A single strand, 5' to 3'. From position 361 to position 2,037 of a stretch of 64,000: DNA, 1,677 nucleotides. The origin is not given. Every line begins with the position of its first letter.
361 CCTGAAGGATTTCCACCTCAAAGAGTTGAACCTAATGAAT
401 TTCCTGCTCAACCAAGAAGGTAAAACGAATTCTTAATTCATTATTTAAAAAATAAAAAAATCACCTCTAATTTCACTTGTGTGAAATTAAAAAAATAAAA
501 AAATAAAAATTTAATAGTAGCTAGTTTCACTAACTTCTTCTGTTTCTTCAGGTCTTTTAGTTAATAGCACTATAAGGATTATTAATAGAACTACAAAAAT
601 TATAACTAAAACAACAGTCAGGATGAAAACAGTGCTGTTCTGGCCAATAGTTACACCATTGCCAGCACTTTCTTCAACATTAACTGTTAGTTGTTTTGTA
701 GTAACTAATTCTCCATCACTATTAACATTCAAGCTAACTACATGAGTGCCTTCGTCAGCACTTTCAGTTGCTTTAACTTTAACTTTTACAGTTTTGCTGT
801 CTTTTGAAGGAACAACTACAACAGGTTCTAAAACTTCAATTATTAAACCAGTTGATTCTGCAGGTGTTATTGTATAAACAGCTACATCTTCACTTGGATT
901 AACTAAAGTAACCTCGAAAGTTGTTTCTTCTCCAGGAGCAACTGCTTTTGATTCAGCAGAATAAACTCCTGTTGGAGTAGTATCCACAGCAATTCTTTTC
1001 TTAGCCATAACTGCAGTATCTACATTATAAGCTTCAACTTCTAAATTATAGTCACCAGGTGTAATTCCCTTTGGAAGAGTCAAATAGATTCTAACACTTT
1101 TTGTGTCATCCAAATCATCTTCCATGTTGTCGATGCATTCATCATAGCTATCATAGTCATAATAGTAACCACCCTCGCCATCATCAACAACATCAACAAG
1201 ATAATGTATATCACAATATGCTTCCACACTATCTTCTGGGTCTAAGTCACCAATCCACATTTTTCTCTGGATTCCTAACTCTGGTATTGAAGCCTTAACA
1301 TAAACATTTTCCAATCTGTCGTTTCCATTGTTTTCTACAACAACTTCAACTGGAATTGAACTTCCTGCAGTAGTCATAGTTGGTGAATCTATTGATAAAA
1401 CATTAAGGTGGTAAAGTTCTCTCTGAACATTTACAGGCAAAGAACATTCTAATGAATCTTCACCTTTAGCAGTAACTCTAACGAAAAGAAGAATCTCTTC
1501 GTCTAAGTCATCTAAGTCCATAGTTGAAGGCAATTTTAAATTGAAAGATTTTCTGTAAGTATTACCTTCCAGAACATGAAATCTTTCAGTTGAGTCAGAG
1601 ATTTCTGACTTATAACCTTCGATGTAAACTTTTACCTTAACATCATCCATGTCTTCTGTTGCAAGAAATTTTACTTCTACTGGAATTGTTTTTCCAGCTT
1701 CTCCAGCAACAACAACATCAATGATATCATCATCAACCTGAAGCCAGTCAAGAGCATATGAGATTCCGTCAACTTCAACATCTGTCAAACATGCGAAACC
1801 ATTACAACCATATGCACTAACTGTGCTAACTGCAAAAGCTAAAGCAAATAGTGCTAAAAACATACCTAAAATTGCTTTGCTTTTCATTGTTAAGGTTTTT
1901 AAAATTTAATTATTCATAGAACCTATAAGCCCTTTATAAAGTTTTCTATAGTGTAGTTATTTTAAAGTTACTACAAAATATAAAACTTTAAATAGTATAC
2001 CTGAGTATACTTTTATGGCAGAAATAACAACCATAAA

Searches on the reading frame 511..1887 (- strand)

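Call 16: search_protein_families(library=ncbifam, proteins=[window:511-1887:-], max_evalue=0.00001)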
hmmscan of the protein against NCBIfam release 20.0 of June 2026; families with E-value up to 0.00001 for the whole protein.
window:511-1887:- (458 aa): 1 family
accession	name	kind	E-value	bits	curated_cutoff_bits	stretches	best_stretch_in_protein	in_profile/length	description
NF033506.0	PACE-CTERM-PROT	exception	4e-08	32.4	110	1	257-442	421-624/627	putative S-layer protein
